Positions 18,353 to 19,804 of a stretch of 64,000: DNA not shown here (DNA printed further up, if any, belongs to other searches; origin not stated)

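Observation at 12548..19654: AsnB, CE4 deacetylase, ACP, FkbH-like loader, VOC epimerase-like protein and FemAB-like transferase: a candidate module that replaces the acyl group on a sugar amine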

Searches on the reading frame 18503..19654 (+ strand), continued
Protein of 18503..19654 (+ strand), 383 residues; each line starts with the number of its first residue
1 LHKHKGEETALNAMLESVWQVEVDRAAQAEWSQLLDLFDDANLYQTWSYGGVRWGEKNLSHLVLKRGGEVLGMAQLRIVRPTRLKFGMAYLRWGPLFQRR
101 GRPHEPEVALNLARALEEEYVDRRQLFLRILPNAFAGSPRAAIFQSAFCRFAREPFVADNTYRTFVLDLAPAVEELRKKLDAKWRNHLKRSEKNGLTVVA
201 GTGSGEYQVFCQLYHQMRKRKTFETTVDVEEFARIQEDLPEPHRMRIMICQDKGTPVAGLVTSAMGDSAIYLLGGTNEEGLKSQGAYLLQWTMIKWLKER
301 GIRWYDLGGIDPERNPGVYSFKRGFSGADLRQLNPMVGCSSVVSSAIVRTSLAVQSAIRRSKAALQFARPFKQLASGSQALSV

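Call 71: find_related_loci(query=A2, collection=metagenome_contigs, flank=8000)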
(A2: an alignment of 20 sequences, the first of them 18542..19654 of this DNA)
Query A2 (370 aa) in metagenome_contigs; peptide patterns used: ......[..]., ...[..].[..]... (x = any residue, [..] = any of these).
599 stretches matched a pattern (row limit reached: there are more); 557 encode a relative of the query (tblastn E <= 1e-3); the best 80 are kept; 80 distinct loci.
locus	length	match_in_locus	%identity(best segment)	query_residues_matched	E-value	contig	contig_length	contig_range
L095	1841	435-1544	84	1-370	0e+0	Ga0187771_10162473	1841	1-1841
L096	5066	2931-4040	82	1-370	0e+0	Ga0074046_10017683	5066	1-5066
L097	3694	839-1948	82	1-370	0e+0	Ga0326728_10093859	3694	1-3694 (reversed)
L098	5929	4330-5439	82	1-370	0e+0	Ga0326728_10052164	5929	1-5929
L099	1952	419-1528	81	1-370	0e+0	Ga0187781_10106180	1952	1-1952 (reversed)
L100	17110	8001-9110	80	1-370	0e+0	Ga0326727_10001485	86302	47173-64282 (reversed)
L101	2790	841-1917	82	1-359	0e+0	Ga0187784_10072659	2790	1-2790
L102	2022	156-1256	80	4-370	0e+0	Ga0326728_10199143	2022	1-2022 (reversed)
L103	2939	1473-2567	79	6-370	0e+0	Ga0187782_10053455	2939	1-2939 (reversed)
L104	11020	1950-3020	79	1-357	0e+0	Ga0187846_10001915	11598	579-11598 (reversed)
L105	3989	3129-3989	100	1-287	0e+0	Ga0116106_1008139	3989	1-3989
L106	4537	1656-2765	75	1-370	0e+0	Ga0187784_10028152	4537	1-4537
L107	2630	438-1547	77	1-370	0e+0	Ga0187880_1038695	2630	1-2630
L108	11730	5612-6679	75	1-356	0e+0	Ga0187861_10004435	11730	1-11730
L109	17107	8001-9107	73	1-365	0e+0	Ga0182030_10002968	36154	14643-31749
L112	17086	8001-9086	70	1-362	9e-180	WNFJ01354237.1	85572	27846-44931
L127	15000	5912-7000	68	1-363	3e-173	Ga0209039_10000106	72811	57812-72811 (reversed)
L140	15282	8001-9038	69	1-346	3e-171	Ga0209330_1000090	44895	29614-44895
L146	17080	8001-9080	70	6-365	2e-170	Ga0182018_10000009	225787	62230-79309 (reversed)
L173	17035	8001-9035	67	1-345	9e-166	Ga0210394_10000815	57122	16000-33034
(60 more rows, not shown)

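Call 78: search_protein_families(library=pfam, proteins=[L094:8298-9698:+], max_evalue=0.001)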
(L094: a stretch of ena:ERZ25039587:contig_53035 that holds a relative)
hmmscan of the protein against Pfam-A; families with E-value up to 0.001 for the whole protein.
L094:8298-9698:+ (466 aa): 3 families
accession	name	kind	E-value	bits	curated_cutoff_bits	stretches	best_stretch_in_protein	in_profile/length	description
PF00106.31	adh_short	-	6.6e-17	62.1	26.6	1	257-420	1-177/195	short chain dehydrogenase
PF13561.12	adh_short_C2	-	1.4e-09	38.3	27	1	263-413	1-162/236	Enoyl-(Acyl carrier protein) reductase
PF01575.25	MaoC_dehydratas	-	1.3e-05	25.2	27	1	1-74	25-102/123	MaoC like domain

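Call 86: search_protein_families(library=pfam, proteins=[L173:6427-7653:+, L112:11367-12782:+, L140:10915-12483:+, L146:10893-11903:+, L146:12144-12557:+, L146:12561-13139:+, L146:13355-14431:+, L127:8773-10170:+, L127:10170-11477:+, L173:11073-13745:+], max_evalue=0.001)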
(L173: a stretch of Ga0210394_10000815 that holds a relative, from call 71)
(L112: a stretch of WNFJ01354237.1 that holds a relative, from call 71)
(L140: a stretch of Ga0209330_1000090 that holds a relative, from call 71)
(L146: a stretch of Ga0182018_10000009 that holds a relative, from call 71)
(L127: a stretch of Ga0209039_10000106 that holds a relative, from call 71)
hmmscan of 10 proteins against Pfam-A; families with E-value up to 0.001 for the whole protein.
L173:6427-7653:+ (408 aa): 1 family
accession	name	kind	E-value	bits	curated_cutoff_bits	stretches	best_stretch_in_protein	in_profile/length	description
PF13578.12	Methyltransf_24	-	1.2e-09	39.4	26.3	1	230-335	1-105/105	Methyltransferase domain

L112:11367-12782:+ (471 aa): 0 families

L140:10915-12483:+ (522 aa): 0 families

L146:10893-11903:+ (336 aa): 2 families
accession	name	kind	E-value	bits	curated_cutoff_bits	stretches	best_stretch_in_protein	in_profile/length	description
PF12762.13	DDE_Tnp_IS1595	-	2.3e-32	112.5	27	1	159-300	2-153/153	ISXO2-like transposase domain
PF12760.12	Zn_ribbon_IS1595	-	9e-10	38.8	25.4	1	18-42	2-26/46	Transposase zinc-ribbon domain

L146:12144-12557:+ (137 aa): 0 families

L146:12561-13139:+ (192 aa): 1 family
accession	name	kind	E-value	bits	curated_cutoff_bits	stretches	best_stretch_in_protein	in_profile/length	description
PF21716.3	dnstrm_HI1420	-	7.6e-12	45.4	27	1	52-122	17-87/90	Probable addiction module antidote protein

L146:13355-14431:+ (358 aa): 0 families

L127:8773-10170:+ (465 aa): 1 family
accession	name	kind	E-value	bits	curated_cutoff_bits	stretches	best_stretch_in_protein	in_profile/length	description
PF04932.20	Wzy_C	-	5e-13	49.5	31.7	1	229-377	2-148/149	O-Antigen ligase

L127:10170-11477:+ (435 aa): 1 family
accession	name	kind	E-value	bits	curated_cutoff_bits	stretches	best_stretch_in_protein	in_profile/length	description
PF01041.23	DegT_DnrJ_EryC1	-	1.8e-34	120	19.8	2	45-215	19-193/360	DegT/DnrJ/EryC1/StrS aminotransferase family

L173:11073-13745:+ (890 aa): 0 families
